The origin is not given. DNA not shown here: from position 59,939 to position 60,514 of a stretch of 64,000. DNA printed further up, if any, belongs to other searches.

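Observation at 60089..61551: Small protein + AAA_21-type ABC ATPase translationally coupled and docked directly onto the 5' end of the type I R-M locus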

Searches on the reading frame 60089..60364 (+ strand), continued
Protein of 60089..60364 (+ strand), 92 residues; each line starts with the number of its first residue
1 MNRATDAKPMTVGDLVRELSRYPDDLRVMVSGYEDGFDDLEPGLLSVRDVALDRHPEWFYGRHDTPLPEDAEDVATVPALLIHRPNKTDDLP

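Call 48: fold_search(model_id=the predicted structure, library=viral)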
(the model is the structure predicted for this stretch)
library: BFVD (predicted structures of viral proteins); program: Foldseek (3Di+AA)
matches with E <= 10: 56; with E <= 0.001: 0
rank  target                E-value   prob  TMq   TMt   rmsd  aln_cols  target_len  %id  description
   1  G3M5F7                1.8e-01  0.28  0.27  0.19  14.7       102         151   19  Uncharacterized protein [Mycobacterium phage Redi]
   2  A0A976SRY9            2.6e-01  0.57  0.36  0.45   5.2        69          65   23  (no name in the UniProt tables at hand)
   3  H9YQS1                2.8e-01  0.41  0.33  0.40   6.8        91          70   22  (no name in the UniProt tables at hand)
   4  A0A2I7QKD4            3.0e-01  0.66  0.44  0.50   4.4        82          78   17  (no name in the UniProt tables at hand)
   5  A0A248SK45            3.4e-01  0.93  0.54  0.64   5.3        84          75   20  (no name in the UniProt tables at hand)
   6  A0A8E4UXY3            4.4e-01  0.21  0.26  0.21   8.9        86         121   22  Uncharacterized protein [Maribacter phage Colly_1]
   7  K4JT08                5.0e-01  0.28  0.30  0.36   6.1        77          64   18  Uncharacterized protein [Caulobacter phage CcrColossus]
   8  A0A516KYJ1            5.6e-01  0.15  0.24  0.27   9.8        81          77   14  (no name in the UniProt tables at hand)
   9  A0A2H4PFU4            9.4e-01  0.18  0.35  0.21  15.0       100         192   17  Uncharacterized protein [Mycobacterium phage Andies]
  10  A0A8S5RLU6            1.7e+00  0.18  0.31  0.42   7.9        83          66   12  Uncharacterized protein [virus sp. ctviY17]
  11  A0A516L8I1            1.8e+00  0.47  0.38  0.29   2.7        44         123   23  (no name in the UniProt tables at hand)
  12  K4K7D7                2.4e+00  0.33  0.26  0.27   2.8        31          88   42  Uncharacterized protein [Caulobacter phage CcrSwift]
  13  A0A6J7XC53            2.7e+00  0.28  0.32  0.46   4.6        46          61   22  Uncharacterized protein [uncultured Caudovirales phage]
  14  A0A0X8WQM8            2.9e+00  0.14  0.34  0.46   5.0        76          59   17  (no name in the UniProt tables at hand)
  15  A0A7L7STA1            3.1e+00  0.38  0.30  0.34   3.7        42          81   28  (no name in the UniProt tables at hand)
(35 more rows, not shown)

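Call 49: search_dna_similar(query=window:60116-60364:+, collection=phages, mode=protein, max_evalue=0.001, max_rows=25)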
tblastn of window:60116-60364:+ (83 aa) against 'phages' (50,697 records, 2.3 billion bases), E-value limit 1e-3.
Records with a match: 2; places in all: 2; records where one place covers at least 80% of the query: 0.
Best place of each record, by identity: <60% 2.
By first word of the organism name: Synechococcus 2.
By host as written in the record: Synechoccus sp. 2.
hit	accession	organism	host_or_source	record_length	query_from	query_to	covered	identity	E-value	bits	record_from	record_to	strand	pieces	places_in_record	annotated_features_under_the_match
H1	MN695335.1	Synechococcus phage B23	Synechoccus sp.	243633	1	57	69%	35.1%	2e-4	43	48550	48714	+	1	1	hypothetical protein (x2)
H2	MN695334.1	Synechococcus phage B3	Synechoccus sp.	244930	1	57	69%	35.1%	2e-4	43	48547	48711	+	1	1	hypothetical protein (x2)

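Call 50: find_encoding_contigs(protein=P0005, flank=4000, max_places=3)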
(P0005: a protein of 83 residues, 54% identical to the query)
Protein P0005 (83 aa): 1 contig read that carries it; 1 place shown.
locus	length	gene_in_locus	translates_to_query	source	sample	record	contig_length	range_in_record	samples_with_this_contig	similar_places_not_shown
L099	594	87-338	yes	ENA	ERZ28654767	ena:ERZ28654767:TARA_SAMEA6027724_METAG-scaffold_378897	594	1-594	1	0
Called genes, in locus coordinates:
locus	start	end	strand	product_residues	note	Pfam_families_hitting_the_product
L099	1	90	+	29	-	?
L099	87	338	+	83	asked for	-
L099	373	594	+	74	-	?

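Call 51: find_encoding_contigs(protein=P0007, flank=4000, max_places=3)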
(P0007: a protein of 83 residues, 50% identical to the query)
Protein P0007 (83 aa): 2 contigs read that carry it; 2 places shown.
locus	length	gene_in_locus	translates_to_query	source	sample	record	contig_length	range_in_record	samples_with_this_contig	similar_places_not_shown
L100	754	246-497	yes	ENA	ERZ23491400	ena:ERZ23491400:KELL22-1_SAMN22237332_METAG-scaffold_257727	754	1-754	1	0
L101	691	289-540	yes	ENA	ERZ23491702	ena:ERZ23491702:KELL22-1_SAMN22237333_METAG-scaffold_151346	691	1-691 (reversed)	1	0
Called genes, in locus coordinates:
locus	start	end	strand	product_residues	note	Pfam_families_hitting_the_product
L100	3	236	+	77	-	?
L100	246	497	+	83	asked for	-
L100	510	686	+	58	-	-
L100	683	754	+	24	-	?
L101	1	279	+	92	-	?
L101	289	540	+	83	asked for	-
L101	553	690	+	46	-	?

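Call 60: search_solved_structures(query=A2, max_evalue=1)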
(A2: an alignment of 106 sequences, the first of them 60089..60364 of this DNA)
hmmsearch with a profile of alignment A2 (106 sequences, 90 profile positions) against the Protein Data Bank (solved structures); distinct sequences matched with E-value up to 1: 2.
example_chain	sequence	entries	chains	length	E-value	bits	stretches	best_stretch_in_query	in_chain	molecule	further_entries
8avk_A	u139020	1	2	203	0.21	14.3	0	9-33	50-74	Superoxide dismutase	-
8avn_A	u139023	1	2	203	0.22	14.3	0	9-33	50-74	Superoxide dismutase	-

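Call 73: search_protein_families(library=pfam, alignment_id=A2, max_evalue=0.05)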
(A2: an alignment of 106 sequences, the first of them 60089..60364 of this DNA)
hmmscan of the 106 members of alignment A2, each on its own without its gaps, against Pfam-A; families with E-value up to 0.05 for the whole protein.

A. member 1, window:60089-60364:+ (92 aa): 0 families

B. families by the number of members that match (of 106 scanned): 10 families
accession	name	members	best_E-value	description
PF01083.28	Cutinase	2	0.0082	Cutinase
PF16321.10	Ribosom_S30AE_C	1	0.017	Sigma 54 modulation/S30EA ribosomal protein C terminus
PF10625.14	UspB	1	0.024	Universal stress protein B (UspB)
PF12278.13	SDP_N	1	0.031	Sex determination protein N terminal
PF23886.1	DUF7239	1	0.033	Family of unknown function (DUF7239)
PF24907.1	SIBA-E_N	1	0.033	Integrin beta-like protein A-E, N-terminal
PF02597.26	ThiS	1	0.037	ThiS family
PF05990.18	DUF900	1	0.041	Alpha/beta hydrolase of unknown function (DUF900)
PF15172.11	Prolactin_RP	1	0.044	Prolactin-releasing peptide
PF12628.13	Inhibitor_I71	1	0.047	Falstatin, cysteine peptidase inhibitor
